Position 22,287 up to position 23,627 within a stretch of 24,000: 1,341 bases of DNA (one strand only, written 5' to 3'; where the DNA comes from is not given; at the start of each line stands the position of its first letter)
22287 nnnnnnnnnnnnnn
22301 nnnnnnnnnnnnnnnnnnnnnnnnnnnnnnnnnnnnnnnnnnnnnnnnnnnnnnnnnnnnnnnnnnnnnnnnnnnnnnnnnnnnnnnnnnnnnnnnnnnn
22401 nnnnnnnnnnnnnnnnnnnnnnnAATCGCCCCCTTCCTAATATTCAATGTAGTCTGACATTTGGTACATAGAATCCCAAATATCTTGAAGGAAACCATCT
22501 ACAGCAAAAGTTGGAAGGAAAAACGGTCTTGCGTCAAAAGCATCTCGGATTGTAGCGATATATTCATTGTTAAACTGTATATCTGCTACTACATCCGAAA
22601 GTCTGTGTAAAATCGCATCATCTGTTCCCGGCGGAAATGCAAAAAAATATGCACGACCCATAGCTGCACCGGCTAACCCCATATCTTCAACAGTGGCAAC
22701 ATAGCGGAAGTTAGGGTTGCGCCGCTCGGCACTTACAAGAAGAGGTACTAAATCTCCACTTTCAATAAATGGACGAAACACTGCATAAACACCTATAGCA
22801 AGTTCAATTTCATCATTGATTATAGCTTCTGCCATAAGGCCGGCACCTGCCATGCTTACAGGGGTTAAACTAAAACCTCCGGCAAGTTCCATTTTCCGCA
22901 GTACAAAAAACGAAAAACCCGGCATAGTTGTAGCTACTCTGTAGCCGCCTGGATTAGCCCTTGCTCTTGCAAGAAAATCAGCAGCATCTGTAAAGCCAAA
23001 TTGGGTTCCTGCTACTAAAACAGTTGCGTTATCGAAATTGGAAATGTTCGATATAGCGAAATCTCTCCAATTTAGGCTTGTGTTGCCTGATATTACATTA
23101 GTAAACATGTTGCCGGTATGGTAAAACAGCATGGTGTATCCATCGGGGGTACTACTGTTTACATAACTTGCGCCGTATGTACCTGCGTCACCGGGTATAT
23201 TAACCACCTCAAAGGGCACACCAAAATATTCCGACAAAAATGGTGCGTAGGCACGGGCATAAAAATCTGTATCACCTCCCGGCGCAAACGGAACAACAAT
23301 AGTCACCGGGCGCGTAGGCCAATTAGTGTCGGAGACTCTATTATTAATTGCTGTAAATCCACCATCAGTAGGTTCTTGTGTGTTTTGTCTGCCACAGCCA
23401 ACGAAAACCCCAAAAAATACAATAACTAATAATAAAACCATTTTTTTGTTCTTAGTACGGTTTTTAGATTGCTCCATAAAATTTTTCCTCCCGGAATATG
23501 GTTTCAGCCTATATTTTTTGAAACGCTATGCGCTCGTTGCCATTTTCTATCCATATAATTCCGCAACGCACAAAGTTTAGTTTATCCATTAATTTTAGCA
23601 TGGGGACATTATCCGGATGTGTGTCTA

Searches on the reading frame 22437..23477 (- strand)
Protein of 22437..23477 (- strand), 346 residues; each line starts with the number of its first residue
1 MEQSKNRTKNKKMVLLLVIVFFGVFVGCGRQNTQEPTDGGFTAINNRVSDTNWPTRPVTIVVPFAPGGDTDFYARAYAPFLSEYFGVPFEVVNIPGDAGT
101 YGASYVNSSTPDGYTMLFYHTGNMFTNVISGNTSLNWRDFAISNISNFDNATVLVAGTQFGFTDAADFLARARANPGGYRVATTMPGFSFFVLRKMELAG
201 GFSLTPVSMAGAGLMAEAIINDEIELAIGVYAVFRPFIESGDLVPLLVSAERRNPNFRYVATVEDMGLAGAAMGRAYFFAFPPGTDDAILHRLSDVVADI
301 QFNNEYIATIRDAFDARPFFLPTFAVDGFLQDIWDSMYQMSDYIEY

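Call 22: search_protein_families(library=pfam, proteins=[window:22437-23477:-], max_evalue=0.00001)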
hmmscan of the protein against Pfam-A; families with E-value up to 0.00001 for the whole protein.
window:22437-23477:- (346 aa): 1 family
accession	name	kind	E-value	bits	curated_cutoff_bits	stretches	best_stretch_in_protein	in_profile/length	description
PF03401.19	TctC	-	2.5e-19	70.3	27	1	75-308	3-237/274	Tripartite tricarboxylate transporter family receptor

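Call 54: find_encoding_contigs(protein=window:22437-23477:-, flank=10000, max_places=1)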
Protein window:22437-23477:- (346 aa): 2 contigs read that carry it; 1 place shown.
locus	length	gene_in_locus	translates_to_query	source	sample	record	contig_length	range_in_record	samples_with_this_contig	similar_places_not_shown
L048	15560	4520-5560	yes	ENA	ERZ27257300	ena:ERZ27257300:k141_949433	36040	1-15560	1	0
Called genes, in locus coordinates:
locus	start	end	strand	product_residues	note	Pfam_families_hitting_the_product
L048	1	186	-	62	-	?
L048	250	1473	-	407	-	PF01590:GAF, PF13185:GAF_2 (weak)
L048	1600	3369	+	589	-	PF19864:Radical_SAM_N2, PF04055:Radical_SAM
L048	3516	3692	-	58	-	PF01165:Ribosomal_S21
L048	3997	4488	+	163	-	-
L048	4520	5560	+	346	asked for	PF03401:TctC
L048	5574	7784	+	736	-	PF00672:HAMP, PF18947:HAMP_2, PF00015:MCPsignal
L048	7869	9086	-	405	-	PF06245:DUF1015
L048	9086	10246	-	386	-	PF00389:2-Hacid_dh, PF02826:2-Hacid_dh_C, PF03446:NAD_binding_2 (weak), PF22629:ACT_AHAS_ss (faint)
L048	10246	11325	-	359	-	PF00266:Aminotran_5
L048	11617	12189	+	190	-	PF04647:AgrB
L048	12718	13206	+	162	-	-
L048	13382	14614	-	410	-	PF00070:Pyr_redox (faint), PF00890:FAD_binding_2 (weak), PF01266:DAO (faint), PF01946:Thi4 (faint), PF07992:Pyr_redox_2, PF12831:FAD_oxidored, PF13450:NAD_binding_8 (weak), PF13738:Pyr_redox_3 (weak), +1 more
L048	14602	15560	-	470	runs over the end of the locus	PF01266:DAO, PF07992:Pyr_redox_2 (faint), PF13450:NAD_binding_8 (weak), PF04324:Fer2_BFD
